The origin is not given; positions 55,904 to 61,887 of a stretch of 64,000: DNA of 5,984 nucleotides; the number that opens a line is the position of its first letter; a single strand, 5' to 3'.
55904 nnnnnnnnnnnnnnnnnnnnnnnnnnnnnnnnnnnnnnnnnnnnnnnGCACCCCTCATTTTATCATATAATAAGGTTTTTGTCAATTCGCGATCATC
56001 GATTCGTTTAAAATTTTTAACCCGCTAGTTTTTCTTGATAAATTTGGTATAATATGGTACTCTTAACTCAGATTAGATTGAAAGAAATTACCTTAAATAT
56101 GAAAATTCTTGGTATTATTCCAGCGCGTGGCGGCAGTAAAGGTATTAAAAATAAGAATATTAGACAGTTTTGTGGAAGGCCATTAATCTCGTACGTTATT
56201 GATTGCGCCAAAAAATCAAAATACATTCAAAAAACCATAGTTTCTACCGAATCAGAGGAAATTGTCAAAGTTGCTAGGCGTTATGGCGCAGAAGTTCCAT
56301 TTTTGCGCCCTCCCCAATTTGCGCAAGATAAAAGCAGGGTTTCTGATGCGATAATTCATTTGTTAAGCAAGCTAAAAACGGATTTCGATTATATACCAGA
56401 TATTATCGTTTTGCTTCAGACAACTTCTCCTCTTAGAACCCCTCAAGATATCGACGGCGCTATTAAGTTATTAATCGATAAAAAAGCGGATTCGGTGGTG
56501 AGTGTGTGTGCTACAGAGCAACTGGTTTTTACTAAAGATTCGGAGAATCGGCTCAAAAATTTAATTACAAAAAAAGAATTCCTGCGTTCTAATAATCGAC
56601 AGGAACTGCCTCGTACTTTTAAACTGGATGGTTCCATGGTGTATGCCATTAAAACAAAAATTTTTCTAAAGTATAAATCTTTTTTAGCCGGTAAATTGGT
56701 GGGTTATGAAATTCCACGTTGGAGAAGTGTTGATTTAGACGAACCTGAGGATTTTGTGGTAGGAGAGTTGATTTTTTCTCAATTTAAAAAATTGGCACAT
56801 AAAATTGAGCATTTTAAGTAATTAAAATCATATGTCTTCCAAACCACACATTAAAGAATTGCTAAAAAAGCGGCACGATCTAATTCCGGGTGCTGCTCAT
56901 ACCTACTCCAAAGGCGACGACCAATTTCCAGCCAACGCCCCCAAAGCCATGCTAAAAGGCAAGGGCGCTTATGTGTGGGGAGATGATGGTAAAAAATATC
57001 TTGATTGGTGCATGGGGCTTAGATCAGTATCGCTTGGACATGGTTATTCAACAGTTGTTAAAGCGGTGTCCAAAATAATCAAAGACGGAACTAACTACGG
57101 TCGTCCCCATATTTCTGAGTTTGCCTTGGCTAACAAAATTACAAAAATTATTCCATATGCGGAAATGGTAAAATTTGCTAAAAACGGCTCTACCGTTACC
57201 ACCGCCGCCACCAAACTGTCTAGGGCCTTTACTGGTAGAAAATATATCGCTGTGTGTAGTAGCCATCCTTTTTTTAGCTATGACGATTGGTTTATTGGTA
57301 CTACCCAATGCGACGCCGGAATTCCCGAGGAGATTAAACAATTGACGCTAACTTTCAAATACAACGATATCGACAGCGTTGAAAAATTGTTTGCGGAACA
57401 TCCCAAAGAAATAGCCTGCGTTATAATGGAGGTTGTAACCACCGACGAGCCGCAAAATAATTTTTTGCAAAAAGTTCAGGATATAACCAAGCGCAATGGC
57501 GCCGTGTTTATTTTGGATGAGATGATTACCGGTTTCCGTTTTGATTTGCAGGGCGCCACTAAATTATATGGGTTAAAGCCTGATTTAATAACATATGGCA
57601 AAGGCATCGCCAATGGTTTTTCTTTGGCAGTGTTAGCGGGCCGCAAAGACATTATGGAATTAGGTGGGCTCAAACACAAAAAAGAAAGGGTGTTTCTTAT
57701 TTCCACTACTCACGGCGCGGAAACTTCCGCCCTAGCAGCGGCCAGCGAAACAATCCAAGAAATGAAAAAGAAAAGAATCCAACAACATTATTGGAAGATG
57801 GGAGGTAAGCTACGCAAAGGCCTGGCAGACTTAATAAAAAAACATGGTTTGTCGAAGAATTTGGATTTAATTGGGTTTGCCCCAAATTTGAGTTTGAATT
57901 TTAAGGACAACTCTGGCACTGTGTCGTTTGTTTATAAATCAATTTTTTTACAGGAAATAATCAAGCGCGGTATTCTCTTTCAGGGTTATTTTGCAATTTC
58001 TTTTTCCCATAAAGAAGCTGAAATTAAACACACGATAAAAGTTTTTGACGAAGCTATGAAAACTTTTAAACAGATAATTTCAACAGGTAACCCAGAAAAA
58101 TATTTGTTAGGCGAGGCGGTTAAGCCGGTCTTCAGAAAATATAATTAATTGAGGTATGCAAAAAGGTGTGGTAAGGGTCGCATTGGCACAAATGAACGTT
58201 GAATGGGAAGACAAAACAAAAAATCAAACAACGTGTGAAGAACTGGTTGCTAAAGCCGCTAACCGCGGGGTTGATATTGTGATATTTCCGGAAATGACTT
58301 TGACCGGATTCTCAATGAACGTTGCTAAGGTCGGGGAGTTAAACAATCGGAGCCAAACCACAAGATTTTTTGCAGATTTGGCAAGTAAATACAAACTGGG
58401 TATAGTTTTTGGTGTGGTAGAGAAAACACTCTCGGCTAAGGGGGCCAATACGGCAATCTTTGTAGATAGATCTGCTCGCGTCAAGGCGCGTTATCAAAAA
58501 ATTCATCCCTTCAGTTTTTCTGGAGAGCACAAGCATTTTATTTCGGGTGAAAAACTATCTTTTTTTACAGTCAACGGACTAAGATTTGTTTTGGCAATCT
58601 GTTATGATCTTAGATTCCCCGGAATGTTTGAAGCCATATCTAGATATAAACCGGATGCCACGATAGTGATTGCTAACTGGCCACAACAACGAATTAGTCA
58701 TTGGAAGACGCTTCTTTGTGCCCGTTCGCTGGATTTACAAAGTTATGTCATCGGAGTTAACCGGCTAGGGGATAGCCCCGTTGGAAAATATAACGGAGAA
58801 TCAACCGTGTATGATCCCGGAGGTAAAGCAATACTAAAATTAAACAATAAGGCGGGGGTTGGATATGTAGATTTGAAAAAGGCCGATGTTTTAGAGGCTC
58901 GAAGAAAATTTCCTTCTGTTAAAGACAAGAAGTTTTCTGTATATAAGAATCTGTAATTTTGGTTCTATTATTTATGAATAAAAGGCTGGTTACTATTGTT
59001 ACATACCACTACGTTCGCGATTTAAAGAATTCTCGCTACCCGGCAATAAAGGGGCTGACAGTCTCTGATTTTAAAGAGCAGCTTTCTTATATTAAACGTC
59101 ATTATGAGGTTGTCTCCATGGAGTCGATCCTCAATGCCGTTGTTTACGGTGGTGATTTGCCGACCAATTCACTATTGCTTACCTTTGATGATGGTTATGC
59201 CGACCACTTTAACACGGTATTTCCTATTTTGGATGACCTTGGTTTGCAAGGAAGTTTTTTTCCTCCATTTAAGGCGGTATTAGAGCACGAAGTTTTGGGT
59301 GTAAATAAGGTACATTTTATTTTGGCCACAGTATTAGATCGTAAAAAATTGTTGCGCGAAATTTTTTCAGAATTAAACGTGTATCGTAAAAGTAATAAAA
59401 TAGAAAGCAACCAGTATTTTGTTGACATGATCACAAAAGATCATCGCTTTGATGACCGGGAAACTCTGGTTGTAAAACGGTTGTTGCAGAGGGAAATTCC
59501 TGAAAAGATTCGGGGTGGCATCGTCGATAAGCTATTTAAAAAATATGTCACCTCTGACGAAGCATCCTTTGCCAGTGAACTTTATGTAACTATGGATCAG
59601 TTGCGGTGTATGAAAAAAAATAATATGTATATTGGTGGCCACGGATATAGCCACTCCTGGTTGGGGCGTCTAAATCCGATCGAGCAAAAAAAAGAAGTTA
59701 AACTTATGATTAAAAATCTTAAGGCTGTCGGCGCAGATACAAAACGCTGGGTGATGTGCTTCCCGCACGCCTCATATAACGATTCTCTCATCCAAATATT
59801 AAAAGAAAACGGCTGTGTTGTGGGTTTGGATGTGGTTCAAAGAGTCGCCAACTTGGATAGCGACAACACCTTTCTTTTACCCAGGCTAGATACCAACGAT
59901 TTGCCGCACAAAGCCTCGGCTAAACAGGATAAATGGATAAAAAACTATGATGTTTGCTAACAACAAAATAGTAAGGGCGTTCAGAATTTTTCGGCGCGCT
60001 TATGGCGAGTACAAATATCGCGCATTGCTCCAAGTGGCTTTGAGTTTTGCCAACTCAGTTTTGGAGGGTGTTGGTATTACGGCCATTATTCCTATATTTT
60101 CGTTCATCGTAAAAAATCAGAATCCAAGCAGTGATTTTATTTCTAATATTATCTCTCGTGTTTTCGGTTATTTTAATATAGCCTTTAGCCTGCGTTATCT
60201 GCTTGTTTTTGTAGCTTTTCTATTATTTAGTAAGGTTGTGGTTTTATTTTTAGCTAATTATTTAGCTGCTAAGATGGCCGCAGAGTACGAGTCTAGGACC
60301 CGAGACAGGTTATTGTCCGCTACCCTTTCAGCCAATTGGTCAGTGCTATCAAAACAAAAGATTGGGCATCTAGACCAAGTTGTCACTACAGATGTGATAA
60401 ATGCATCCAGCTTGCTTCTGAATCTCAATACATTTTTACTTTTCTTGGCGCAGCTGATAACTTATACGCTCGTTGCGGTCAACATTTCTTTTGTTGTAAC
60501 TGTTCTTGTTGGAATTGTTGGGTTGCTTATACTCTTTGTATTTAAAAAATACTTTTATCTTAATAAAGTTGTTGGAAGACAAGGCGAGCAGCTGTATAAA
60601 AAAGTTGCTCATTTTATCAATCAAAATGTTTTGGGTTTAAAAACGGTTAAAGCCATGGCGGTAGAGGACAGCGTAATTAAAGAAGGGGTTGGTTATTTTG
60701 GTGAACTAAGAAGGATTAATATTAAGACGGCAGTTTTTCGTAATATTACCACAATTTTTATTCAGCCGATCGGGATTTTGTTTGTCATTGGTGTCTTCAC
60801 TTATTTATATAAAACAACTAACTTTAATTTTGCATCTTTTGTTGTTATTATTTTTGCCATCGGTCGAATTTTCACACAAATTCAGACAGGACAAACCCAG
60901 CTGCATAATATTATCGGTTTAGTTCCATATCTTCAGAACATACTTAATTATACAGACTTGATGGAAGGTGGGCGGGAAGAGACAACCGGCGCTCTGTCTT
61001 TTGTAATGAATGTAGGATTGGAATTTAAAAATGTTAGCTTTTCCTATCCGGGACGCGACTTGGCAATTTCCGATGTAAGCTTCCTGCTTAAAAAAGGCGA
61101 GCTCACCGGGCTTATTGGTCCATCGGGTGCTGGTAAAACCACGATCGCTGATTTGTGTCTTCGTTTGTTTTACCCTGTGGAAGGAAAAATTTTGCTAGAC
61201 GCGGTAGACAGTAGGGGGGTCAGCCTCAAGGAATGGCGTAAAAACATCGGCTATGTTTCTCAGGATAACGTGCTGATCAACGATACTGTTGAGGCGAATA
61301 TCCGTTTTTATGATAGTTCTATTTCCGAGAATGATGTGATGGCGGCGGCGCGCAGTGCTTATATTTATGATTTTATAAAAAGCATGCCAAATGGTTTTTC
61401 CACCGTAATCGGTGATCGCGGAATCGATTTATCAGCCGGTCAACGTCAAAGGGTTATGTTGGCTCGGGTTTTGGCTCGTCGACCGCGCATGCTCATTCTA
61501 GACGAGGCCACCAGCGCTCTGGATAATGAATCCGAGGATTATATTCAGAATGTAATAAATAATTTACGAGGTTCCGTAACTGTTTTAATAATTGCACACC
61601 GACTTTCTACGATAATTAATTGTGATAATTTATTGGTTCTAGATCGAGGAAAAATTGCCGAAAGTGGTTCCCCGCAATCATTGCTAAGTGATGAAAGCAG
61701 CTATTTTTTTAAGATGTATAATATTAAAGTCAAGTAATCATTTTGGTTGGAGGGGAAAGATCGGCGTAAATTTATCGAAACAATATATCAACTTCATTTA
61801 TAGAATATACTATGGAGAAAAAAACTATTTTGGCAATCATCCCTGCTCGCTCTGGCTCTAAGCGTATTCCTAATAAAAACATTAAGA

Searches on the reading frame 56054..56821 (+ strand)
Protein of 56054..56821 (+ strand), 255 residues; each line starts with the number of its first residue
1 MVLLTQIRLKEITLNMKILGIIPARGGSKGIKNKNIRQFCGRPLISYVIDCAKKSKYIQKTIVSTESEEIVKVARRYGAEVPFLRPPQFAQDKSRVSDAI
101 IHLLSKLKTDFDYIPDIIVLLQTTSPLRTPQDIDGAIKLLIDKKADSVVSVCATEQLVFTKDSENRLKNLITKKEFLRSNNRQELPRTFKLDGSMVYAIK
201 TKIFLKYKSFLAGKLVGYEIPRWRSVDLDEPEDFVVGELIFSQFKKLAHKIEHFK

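Call 56: search_protein_families(library=pfam, proteins=[window:56054-56821:+], max_evalue=0.00001)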
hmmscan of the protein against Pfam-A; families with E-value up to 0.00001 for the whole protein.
window:56054-56821:+ (255 aa): 1 family
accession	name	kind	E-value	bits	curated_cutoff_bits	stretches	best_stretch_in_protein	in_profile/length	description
PF02348.25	CTP_transf_3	-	2e-26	93.6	22.6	1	20-153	2-121/217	Cytidylyltransferase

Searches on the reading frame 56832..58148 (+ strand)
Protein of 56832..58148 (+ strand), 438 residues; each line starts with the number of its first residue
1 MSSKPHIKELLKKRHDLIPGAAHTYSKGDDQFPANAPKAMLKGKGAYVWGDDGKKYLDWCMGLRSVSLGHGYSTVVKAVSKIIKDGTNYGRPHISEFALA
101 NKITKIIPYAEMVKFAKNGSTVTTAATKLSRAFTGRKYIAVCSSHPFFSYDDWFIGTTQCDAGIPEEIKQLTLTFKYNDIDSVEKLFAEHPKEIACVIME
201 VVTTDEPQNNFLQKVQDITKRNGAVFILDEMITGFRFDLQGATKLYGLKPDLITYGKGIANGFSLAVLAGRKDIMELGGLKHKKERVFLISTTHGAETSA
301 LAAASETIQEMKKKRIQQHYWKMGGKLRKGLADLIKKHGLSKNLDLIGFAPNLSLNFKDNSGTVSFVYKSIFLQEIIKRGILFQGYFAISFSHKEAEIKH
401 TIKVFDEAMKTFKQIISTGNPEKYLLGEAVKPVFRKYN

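Call 56: search_protein_families(library=pfam, proteins=[window:56832-58148:+], max_evalue=0.00001)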
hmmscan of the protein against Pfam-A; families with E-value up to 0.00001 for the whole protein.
window:56832-58148:+ (438 aa): 1 family
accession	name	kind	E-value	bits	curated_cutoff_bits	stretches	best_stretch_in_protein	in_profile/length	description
PF00202.27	Aminotran_3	-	3.7e-38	131.7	30.5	1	39-341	12-336/403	Aminotransferase class-III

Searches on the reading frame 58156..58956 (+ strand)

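Call 56: search_protein_families(library=pfam, proteins=[window:58156-58956:+], max_evalue=0.00001)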
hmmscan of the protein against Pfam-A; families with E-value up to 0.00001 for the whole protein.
window:58156-58956:+ (266 aa): 1 family
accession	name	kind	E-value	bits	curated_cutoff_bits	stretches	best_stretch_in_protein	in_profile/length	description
PF00795.27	CN_hydrolase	-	4.5e-37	128.2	23.2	1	7-249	1-255/256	Carbon-nitrogen hydrolase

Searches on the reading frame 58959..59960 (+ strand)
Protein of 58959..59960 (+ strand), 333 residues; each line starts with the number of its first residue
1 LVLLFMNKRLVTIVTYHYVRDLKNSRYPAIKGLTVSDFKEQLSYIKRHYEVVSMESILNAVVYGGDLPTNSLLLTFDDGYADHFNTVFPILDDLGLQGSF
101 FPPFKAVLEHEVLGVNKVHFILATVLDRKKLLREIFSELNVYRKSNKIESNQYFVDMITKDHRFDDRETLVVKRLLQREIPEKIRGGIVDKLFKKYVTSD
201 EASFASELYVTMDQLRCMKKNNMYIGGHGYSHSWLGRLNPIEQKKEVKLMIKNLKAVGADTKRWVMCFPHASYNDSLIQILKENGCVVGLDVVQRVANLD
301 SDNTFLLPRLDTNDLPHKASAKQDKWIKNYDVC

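Call 56: search_protein_families(library=pfam, proteins=[window:58959-59960:+], max_evalue=0.00001)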
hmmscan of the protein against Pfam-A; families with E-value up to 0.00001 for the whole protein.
window:58959-59960:+ (333 aa): 1 family
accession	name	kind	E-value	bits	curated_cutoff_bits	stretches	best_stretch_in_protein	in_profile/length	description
PF01522.26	Polysacc_deac_1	-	2.2e-17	63.6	23.1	1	212-286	48-121/124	Polysaccharide deacetylase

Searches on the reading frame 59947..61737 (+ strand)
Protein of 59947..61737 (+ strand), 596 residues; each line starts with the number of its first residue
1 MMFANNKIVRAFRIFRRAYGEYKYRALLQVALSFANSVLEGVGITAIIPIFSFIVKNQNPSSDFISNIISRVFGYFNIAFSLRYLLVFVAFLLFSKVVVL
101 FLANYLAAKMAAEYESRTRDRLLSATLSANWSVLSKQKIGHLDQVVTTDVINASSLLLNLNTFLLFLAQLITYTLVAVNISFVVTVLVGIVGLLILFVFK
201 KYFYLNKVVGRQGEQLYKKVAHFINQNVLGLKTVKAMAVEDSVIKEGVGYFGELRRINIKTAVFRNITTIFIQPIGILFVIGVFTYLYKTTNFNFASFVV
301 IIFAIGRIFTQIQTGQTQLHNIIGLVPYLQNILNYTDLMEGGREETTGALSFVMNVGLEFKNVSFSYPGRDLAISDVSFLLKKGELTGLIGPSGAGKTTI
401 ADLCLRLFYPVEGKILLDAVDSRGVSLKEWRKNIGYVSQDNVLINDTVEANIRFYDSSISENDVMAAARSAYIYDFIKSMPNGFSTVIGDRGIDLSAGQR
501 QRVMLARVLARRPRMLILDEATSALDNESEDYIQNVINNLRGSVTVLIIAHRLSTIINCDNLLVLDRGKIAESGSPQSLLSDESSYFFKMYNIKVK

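Call 56: search_protein_families(library=pfam, proteins=[window:59947-61737:+], max_evalue=0.00001)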
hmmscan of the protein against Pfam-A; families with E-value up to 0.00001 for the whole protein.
window:59947-61737:+ (596 aa): 3 families
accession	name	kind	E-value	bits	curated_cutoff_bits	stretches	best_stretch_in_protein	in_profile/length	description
PF00005.33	ABC_tran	-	2e-30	106.6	25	1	375-523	2-137/137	ABC transporter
PF00664.28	ABC_membrane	-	2.2e-12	47.7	28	1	49-298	20-257/274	ABC transporter transmembrane region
PF02463.25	SMC_N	-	5.7e-07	29.6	40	0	387-563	27-209/220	RecF/RecN/SMC N terminal domain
